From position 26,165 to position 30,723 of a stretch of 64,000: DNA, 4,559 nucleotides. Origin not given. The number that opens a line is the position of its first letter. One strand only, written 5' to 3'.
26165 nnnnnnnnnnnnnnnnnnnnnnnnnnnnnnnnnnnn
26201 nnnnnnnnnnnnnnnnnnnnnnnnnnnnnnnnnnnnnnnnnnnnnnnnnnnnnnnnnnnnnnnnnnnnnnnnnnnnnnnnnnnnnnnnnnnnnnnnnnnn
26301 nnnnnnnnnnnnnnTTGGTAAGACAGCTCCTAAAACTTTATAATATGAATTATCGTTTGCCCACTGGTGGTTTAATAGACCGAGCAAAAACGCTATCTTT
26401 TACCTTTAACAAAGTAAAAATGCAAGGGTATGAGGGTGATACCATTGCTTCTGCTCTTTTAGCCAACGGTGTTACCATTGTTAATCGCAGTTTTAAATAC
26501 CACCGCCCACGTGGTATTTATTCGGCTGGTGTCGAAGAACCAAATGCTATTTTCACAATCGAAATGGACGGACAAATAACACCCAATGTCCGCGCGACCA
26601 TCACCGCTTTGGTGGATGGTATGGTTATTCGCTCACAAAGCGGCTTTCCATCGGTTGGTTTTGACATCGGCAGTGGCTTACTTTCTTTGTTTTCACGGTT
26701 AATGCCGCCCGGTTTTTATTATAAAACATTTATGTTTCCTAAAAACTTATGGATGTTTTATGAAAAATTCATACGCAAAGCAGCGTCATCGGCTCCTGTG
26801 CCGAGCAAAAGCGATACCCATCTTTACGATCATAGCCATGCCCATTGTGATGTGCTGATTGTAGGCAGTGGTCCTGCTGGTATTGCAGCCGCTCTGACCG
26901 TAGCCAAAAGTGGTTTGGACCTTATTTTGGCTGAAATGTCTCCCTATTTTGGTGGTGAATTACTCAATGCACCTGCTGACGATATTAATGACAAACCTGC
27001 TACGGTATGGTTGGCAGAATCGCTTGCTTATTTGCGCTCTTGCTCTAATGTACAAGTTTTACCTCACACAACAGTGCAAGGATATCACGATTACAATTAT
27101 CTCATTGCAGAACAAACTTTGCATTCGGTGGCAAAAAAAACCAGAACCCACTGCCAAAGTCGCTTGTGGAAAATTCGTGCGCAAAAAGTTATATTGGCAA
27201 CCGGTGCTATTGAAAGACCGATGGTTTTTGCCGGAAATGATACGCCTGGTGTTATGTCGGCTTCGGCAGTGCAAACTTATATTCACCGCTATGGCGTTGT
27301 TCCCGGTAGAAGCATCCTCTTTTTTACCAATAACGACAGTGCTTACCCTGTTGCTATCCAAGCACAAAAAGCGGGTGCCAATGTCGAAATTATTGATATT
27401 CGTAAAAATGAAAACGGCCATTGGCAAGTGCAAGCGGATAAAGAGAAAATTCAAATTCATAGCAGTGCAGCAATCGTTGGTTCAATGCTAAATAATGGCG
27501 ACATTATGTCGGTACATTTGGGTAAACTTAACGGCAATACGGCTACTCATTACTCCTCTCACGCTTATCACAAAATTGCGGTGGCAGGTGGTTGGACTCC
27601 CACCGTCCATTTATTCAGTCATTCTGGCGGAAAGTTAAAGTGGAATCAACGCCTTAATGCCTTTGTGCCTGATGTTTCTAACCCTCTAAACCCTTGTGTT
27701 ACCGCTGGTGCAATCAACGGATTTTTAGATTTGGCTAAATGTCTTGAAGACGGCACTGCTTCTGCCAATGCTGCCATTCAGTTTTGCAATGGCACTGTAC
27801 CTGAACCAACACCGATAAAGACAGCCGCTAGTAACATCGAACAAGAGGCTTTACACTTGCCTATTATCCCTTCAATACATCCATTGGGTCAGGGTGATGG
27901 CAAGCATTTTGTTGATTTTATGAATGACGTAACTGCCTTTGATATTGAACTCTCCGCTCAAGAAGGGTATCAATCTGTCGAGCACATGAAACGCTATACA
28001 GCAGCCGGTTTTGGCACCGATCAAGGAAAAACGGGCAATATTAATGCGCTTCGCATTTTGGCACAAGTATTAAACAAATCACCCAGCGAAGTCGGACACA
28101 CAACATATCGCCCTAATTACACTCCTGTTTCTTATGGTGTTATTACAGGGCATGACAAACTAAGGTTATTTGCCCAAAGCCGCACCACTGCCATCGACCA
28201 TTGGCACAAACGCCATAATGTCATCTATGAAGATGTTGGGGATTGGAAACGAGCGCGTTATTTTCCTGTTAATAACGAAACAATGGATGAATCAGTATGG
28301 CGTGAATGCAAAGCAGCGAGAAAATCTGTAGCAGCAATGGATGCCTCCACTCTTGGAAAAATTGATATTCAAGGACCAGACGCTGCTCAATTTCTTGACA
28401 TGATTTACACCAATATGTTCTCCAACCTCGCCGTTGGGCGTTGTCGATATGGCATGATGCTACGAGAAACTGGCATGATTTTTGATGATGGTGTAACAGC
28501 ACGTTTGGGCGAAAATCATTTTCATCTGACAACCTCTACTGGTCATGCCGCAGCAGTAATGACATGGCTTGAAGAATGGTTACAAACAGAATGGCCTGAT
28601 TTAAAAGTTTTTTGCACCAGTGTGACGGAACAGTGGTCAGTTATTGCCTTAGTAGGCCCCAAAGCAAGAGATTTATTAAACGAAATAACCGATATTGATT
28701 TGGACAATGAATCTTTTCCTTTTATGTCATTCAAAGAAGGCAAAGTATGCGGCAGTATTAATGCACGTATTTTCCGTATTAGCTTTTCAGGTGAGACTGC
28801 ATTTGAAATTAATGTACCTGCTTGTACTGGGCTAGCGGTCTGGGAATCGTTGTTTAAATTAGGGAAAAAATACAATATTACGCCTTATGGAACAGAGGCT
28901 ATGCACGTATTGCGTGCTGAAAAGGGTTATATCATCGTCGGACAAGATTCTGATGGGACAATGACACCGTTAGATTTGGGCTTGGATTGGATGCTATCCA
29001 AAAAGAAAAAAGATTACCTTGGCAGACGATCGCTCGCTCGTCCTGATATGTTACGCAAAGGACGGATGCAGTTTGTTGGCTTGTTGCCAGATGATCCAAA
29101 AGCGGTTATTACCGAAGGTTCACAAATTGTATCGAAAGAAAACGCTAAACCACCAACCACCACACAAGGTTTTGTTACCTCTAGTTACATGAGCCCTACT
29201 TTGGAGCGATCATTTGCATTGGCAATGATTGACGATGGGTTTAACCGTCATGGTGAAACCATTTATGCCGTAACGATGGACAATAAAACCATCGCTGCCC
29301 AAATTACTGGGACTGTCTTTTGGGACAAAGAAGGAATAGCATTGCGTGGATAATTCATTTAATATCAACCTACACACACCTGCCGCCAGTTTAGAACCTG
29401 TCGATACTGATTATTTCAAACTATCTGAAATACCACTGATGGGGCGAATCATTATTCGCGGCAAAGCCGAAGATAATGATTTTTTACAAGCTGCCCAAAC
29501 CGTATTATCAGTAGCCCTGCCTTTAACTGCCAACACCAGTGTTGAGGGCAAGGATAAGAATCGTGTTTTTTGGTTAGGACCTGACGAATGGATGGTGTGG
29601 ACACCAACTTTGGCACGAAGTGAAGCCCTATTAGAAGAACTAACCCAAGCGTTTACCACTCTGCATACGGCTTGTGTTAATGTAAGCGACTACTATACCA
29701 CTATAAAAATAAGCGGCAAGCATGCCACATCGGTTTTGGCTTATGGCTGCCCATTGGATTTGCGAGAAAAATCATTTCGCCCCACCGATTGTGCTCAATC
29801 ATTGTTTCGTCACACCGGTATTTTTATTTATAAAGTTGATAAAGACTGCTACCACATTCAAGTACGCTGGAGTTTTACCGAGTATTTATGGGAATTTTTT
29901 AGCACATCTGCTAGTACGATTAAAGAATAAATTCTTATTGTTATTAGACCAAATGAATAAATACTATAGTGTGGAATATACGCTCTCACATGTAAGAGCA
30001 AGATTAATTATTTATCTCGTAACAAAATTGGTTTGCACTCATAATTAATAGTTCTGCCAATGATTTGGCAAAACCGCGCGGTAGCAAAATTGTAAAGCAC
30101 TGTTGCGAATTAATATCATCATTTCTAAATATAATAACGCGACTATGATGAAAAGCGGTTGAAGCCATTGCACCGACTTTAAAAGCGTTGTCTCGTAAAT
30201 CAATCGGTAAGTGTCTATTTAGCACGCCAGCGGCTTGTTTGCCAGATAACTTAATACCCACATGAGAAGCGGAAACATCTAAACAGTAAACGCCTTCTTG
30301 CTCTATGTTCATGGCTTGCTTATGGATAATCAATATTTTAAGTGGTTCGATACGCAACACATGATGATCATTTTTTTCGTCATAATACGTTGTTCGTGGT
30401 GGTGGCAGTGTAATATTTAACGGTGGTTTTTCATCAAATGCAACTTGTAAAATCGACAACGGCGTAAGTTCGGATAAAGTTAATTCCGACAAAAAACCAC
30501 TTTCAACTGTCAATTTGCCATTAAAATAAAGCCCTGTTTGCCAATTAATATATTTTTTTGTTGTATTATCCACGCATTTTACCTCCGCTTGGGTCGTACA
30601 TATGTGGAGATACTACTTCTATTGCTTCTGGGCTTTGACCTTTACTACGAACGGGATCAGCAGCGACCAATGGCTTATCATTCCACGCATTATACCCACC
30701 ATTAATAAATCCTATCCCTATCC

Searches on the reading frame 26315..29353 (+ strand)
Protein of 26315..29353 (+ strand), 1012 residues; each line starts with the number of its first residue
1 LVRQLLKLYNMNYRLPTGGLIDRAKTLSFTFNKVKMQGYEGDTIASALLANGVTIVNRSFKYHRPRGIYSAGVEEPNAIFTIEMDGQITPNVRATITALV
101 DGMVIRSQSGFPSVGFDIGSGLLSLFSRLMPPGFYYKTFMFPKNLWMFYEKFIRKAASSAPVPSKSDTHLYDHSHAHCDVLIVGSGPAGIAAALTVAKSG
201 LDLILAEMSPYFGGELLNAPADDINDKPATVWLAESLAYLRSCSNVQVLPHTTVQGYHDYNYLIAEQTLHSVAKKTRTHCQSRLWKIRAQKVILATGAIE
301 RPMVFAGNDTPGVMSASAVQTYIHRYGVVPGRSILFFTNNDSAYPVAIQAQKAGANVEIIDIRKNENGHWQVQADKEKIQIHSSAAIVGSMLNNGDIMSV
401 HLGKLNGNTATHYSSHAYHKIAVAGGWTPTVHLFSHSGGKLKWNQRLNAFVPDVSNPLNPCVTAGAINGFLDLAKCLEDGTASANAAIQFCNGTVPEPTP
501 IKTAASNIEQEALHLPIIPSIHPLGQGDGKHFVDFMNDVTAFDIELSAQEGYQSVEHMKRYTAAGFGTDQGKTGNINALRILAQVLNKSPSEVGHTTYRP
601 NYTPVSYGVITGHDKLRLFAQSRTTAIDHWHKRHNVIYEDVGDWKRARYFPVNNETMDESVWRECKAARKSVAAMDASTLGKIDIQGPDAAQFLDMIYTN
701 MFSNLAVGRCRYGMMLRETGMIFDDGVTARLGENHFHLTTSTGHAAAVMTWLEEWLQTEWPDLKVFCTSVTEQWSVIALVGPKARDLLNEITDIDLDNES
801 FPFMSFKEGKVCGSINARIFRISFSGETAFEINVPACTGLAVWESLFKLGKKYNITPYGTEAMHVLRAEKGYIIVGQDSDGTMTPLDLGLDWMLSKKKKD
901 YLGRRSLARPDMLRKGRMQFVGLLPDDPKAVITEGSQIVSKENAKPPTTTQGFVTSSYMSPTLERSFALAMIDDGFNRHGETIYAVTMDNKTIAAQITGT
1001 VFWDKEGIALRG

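Call 10: search_protein_families(library=pfam, proteins=[window:26315-29353:+], max_evalue=0.01)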
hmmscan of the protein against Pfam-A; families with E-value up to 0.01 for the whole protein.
window:26315-29353:+ (1012 aa): 14 families
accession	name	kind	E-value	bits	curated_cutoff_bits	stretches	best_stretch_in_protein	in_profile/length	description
PF01571.26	GCV_T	-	3.5e-67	226.8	25.6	1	628-893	2-255/255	Aminomethyltransferase folate-binding domain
PF17806.6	SO_alpha_A3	-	1.3e-28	99.5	23.1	1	529-610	2-83/87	Sarcosine oxidase A3 domain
PF13510.11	Fer2_4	-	2.1e-24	85.8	22.8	1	25-109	2-81/82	2Fe-2S iron-sulfur cluster binding domain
PF08669.17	GCV_T_C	-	1e-15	57.8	25.9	1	919-1004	2-80/80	Glycine cleavage T-protein C-terminal barrel domain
PF07992.20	Pyr_redox_2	-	5.3e-09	36.4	26.1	1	179-364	2-175/291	Pyridine nucleotide-disulphide oxidoreductase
PF00890.30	FAD_binding_2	-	1.1e-07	31.9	20.4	1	179-216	1-38/414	FAD binding domain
PF12831.13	FAD_oxidored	-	2.2e-07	31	27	1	179-216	1-38/416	FAD dependent oxidoreductase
PF13738.12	Pyr_redox_3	-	4.4e-07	29.9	30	1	280-436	116-276/305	Pyridine nucleotide-disulphide oxidoreductase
PF13450.12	NAD_binding_8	-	6.9e-05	23.5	21.9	1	182-221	1-40/68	NAD(P)-binding Rossmann-like domain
PF01946.23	Thi4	-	0.0003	20.5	26.2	1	175-214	15-55/235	Thi4 family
PF03486.20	HI0933_like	-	0.00043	20.2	50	0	179-216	2-39/244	HI0933-like protein Rossmann domain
PF01494.25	FAD_binding_3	-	0.0022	17.7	22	1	178-206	2-30/349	FAD binding domain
PF01134.28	GIDA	-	0.0025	17.4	22.1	0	179-206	1-28/391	Glucose inhibited division protein A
PF01266.30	DAO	-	0.0034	17.4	27.9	0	179-213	1-35/353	FAD dependent oxidoreductase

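Call 43: search_protein_families(library=ncbifam, proteins=[window:26345-29353:+], max_evalue=0.00001)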
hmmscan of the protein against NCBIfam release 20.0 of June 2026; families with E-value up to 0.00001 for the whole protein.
window:26345-29353:+ (1002 aa): 16 families
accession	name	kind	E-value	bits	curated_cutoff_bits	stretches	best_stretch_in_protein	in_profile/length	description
TIGR01372.1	soxA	subfamily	0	1297.6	1164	1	3-998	4-992/996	sarcosine oxidase subunit alpha family protein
NF001567.0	PRK00389.1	subfamily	5e-57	193.5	300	1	613-995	4-355/359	glycine cleavage system aminomethyltransferase GcvT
NF053776.1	TmaoDeMthMsil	equivalog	2e-49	168.8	1100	1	633-995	400-756/763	trimethylamine N-oxide demethylase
TIGR00528.1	gcvT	equivalog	1e-45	156.2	235.85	1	651-993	32-360/362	glycine cleavage system aminomethyltransferase GcvT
NF010093.0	PRK13579.1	equivalog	6.5e-36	123.9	459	1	648-993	38-364/371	glycine cleavage system aminomethyltransferase GcvT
NF009133.0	PRK12486.1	equivalog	3.4e-27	95.3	410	1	647-987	40-363/369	dimethylsulfoniopropionate demethylase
NF004789.0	PRK06134.1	subfamily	6.4e-09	34.9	747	1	162-204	7-49/581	FAD-dependent oxidoreductase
TIGR04018.1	Bthiol_YpdA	hypoth_equivalog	6.5e-09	35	339.9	0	244-458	87-289/316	YpdA family putative bacillithiol disulfide reductase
NF047633.1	SyrngDmethDesA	equivalog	6.4e-08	31.5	800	1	650-863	34-250/453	syringate O-demethylase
NF053677.1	Desat2ChcC2Cyan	equivalog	9e-08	30.9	900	1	168-204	1-37/558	4-oxocyclohex-2-ene-1-carboxylate 5-dehydrogenase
NF005882.1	PRK07843.1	equivalog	9.9e-08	30.8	788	1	168-205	2-39/547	3-oxosteroid 1-dehydrogenase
TIGR03997.1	mycofact_OYE_2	equivalog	1.8e-07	30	793.15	0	164-209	376-421/645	mycofactocin system FadH/OYE family oxidoreductase 2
TIGR01292.1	TRX_reduct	equivalog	8.2e-07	28.1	343.45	1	169-392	2-214/300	thioredoxin-disulfide reductase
NF009473.0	PRK12835.1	subfamily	1.1e-06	27.4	837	1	165-205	9-49/585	FAD-binding protein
NF047885.1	VanMgalDeMLigM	equivalog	3.9e-06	26.1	580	1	650-863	33-251/461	vanillate/3-O-methylgallate O-demethylase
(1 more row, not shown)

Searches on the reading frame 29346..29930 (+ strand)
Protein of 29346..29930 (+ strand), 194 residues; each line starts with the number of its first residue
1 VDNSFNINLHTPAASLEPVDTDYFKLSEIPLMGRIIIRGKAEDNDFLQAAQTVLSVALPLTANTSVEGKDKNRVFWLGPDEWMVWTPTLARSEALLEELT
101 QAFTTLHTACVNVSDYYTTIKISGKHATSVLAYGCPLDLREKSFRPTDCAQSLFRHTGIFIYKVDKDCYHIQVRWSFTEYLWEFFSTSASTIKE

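Call 10: search_protein_families(library=pfam, proteins=[window:29346-29930:+], max_evalue=0.01)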
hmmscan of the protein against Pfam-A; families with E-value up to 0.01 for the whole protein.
window:29346-29930:+ (194 aa): 1 family
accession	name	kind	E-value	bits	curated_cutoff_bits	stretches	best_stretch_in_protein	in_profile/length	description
PF04268.17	SoxG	-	3.6e-15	56.8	21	1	38-186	1-147/152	Sarcosine oxidase, gamma subunit family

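Call 43: search_protein_families(library=ncbifam, proteins=[window:29346-29930:+], max_evalue=0.00001)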
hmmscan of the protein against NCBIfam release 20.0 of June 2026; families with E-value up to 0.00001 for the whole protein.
window:29346-29930:+ (194 aa): 1 family
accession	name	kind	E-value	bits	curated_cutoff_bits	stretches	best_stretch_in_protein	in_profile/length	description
TIGR01375.1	soxG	subfamily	8.7e-29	100.4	143.95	1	38-187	2-148/152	sarcosine oxidase subunit gamma family protein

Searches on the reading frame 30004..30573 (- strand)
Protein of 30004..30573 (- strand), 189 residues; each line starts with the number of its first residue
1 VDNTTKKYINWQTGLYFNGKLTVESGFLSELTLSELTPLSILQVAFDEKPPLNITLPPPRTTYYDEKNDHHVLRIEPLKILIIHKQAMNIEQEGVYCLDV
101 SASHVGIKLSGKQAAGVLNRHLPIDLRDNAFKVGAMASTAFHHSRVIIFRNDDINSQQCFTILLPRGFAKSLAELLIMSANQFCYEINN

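Call 10: search_protein_families(library=pfam, proteins=[window:30004-30573:-], max_evalue=0.01)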
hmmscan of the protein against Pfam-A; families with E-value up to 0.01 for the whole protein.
window:30004-30573:- (189 aa): 1 family
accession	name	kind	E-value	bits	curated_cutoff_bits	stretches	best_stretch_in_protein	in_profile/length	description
PF01571.26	GCV_T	-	0.0008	19.2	25.6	1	91-179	128-211/255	Aminomethyltransferase folate-binding domain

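Call 43: search_protein_families(library=ncbifam, proteins=[window:30004-30573:-], max_evalue=0.00001)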
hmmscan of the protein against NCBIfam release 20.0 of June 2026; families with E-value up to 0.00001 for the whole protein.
window:30004-30573:- (189 aa): 1 family
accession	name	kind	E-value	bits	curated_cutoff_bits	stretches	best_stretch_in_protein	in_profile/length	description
TIGR01375.1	soxG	subfamily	1.3e-15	57.6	143.95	1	89-179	63-149/152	sarcosine oxidase subunit gamma family protein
